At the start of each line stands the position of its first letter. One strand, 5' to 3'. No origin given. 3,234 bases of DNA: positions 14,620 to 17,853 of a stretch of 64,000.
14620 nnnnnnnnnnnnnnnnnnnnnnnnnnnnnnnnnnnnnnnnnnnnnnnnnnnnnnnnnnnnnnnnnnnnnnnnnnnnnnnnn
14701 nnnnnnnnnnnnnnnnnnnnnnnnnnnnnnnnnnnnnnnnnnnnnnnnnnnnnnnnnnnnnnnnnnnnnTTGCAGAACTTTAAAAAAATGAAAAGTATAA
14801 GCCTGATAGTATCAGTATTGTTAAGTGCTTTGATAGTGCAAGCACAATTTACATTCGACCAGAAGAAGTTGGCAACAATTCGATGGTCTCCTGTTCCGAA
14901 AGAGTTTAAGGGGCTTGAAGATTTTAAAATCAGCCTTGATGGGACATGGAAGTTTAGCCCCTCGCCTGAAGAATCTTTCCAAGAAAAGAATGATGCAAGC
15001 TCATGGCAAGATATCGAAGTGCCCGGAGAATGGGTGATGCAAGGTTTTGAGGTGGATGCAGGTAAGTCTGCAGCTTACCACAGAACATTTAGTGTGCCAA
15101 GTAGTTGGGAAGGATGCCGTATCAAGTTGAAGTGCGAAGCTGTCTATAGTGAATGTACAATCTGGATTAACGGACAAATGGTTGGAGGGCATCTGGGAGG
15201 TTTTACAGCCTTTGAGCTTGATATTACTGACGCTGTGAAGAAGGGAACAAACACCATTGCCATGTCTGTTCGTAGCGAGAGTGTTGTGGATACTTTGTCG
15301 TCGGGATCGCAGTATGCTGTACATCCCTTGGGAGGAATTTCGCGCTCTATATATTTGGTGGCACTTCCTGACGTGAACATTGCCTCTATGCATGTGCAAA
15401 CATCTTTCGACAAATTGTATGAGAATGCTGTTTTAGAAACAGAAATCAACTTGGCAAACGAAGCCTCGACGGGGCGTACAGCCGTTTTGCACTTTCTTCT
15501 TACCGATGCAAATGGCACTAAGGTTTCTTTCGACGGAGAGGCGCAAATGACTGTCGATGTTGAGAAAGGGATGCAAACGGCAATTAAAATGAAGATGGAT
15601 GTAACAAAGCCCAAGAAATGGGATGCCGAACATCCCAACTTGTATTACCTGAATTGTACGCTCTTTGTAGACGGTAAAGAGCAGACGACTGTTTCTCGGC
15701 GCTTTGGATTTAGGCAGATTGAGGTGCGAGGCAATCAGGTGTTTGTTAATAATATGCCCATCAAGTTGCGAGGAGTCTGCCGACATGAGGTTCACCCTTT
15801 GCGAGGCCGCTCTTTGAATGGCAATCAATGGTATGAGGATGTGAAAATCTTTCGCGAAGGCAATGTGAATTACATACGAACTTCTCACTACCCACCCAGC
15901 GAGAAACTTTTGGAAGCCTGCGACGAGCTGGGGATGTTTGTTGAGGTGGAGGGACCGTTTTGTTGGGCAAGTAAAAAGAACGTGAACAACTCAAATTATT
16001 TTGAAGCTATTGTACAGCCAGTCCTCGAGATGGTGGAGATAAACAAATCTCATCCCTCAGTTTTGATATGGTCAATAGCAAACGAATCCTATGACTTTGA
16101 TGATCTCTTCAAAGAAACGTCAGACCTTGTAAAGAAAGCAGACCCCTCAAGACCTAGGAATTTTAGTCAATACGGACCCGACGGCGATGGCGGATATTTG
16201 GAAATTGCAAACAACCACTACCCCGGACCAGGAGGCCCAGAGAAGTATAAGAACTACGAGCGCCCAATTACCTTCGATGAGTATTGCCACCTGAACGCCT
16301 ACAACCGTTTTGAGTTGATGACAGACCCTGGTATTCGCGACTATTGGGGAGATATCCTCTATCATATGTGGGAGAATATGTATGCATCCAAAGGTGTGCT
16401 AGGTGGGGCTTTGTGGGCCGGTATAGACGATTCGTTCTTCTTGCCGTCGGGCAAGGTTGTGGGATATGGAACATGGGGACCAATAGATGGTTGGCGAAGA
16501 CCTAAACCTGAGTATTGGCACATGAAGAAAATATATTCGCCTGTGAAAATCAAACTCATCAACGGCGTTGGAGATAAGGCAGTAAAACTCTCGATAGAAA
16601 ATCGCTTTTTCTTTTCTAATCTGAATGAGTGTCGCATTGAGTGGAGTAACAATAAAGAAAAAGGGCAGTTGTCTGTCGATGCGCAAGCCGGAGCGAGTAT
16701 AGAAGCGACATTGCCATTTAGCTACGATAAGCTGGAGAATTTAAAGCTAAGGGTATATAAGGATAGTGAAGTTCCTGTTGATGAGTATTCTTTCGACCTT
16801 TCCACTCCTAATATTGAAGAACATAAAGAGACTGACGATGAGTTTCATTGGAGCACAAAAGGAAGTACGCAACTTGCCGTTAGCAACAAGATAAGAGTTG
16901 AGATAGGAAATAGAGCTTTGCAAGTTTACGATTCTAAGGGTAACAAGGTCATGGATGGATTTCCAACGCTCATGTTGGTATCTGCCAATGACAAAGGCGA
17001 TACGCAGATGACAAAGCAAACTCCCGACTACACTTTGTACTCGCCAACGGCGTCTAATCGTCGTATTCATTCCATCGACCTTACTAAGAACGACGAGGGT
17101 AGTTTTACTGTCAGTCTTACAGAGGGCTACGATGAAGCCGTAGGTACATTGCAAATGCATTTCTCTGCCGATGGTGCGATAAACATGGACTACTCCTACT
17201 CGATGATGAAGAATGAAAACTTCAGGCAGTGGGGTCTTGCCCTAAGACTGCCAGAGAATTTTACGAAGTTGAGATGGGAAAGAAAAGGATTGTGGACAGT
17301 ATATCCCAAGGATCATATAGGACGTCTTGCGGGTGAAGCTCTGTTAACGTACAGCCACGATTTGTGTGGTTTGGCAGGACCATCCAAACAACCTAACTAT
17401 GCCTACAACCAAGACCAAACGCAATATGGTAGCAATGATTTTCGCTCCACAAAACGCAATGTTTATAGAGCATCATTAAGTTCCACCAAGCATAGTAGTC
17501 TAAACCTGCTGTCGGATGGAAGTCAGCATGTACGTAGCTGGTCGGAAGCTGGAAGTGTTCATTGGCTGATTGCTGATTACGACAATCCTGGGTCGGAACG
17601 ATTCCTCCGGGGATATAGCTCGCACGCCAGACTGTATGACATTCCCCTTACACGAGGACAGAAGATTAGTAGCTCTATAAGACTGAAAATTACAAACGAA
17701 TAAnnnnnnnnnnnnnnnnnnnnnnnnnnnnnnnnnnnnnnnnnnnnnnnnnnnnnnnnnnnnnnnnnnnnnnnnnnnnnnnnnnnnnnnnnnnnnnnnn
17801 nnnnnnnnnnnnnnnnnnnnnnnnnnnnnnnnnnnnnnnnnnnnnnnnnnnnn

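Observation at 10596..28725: PUL-like locus coupling two GH2 enzymes and SusC/D to a kinase-less oxidative (non-phosphorylative) sugar pathway and a RhaT-type symporter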

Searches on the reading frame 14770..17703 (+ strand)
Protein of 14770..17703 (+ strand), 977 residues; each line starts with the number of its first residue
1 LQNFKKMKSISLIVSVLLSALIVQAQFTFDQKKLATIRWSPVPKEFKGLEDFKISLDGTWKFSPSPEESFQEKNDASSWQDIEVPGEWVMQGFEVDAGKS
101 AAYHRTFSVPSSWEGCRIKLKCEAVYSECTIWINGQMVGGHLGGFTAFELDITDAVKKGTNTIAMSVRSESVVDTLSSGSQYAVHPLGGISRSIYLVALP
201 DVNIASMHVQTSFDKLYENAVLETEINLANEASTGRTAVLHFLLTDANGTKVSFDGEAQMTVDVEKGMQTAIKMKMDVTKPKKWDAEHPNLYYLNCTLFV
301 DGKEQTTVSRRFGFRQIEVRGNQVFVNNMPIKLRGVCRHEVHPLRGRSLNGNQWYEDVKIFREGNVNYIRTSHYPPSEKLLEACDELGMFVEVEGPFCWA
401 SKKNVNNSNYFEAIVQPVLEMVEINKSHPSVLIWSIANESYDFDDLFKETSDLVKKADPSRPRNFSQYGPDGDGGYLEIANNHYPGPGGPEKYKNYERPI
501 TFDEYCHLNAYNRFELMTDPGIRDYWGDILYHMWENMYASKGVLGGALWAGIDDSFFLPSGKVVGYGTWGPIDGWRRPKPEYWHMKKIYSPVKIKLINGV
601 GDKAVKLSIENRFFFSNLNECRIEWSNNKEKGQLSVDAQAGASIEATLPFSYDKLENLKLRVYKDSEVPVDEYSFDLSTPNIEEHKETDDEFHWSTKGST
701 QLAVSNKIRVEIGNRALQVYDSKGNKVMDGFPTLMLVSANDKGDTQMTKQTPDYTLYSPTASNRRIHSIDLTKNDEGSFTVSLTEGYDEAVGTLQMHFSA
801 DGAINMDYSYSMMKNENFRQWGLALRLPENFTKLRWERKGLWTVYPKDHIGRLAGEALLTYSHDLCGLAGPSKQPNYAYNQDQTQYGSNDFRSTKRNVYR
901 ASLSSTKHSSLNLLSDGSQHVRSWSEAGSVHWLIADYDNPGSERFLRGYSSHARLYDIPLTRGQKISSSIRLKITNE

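Call 3: search_protein_families(library=pfam, proteins=[window:14770-17703:+])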
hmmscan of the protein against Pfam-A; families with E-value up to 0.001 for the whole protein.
window:14770-17703:+ (977 aa): 5 families
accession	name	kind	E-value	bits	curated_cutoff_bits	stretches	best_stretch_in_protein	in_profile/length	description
PF02836.23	Glyco_hydro_2_C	-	1.3e-33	116.9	21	1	317-468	1-163/302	Glycosyl hydrolases family 2, TIM barrel domain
PF02837.24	Glyco_hydro_2_N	-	2.6e-19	70.2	28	1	55-200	3-169/169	Glycosyl hydrolases family 2, sugar binding domain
PF00703.27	Glyco_hydro_2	-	6.3e-17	62.8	23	1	202-315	1-109/109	Glycosyl hydrolases family 2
PF22666.2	Glyco_hydro_2_N2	-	2e-08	34.9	27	1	99-170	48-120/167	Glycosyl hydrolase 2 galactose-binding domain-like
PF16353.11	LacZ_4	-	0.00049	20.8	27.3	0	607-657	1-56/87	Beta-galactosidase, domain 4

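Call 4: search_protein_families(library=ncbifam, proteins=[window:14770-17703:+])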
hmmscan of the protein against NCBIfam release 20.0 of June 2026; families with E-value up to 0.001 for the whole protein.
window:14770-17703:+ (977 aa): 12 families
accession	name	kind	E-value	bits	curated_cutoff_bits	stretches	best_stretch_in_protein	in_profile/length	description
NF052611.1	beta_gal_Bga2A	equivalog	1.4e-91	308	999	3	100-507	114-529/1007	beta-galactosidase, LacZ type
NF007666.0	PRK10340.1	equivalog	5e-75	253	1284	2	55-461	43-470/1030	beta-galactosidase subunit alpha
NF041100.1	betagal_LacZ_Ttogales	equivalog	4.2e-74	249.9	2000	1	43-845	28-864/1090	beta-galactosidase LacZ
NF007074.0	PRK09525.1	subfamily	1.1e-59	202.2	1221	1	53-467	52-489/1027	beta-galactosidase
NF041462.1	GalA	equivalog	1.2e-57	195.6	900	1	68-462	35-432/763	beta-galactosidase GalA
NF050095.1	BetGlucuronLacZ4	equivalog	2.7e-52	177.8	950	1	53-464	16-436/666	beta-glucuronidase LacZ4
NF049891.1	Bet1-4galacdseBT4156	equivalog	4.3e-52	177.1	1700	1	73-636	38-590/946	exo-beta-1,4-galactosidase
NF007538.0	PRK10150.1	equivalog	2.5e-51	174.7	544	1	55-463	14-448/607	beta-glucuronidase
NF041463.1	GalB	equivalog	3.7e-51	173.9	900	1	71-465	92-510/869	beta-galactosidase GalB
NF049890.1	Bet1-4galacdseBT4151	equivalog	3.7e-36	124.4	1500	1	100-441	108-451/952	exo-beta-1,4-galactosidase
NF049877.1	GlucurArabfur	equivalog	2.5e-31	108.2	1800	1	52-462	368-792/1400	beta-d-glucuronidase/beta-L-arabinofuranosidase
NF045579.1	rhamnoside_JR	domain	8.6e-05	22.7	50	1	100-168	41-109/123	glycosylhydrolase-like jelly roll fold domain-containing protein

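Call 40: search_solved_structures(query=window:14770-17703:+, max_evalue=1e-40)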
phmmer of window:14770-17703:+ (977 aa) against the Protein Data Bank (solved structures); distinct sequences matched with E-value up to 1e-40: 41.
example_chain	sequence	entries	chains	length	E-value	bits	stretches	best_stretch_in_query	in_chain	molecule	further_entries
3dec_A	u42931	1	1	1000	1.7e-56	194.9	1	101-638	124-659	Beta-galactosidase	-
3bga_A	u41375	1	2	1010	4.1e-56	193.7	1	101-637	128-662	Beta-galactosidase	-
6s6z_A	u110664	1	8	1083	6.7e-56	192.9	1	41-630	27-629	Beta-galactosidase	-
6sd0_A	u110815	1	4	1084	6.7e-56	192.9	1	41-630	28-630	Beta-galactosidase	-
9m0e_A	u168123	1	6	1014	1e-46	162.5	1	71-634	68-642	Beta-galactosidase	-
3iaq_A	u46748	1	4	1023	8.5e-43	149.6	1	98-471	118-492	Beta-galactosidase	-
3dym_A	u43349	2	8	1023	9.1e-43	149.5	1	98-471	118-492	Beta-galactosidase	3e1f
43ls_A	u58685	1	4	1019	1.2e-42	149.1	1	98-471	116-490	Beta-galactosidase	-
9hki_A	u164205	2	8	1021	1.2e-42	149.1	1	98-471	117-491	Beta-galactosidase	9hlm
1f4a_A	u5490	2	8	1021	1.2e-42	149.1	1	98-471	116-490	BETA-GALACTOSIDASE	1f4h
3i3b_A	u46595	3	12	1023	1.2e-42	149.1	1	98-471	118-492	Beta-galactosidase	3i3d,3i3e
5a1a_A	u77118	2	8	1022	1.2e-42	149.1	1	98-471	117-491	BETA-GALACTOSIDASE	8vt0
1jz2_A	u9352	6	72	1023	1.2e-42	149.1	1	98-471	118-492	Beta-Galactosidase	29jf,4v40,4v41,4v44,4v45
1px3_A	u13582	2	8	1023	1.2e-42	149.1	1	98-471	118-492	beta-galactosidase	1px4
3muy_1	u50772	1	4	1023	1.2e-42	149.1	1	98-471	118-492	Beta-D-galactosidase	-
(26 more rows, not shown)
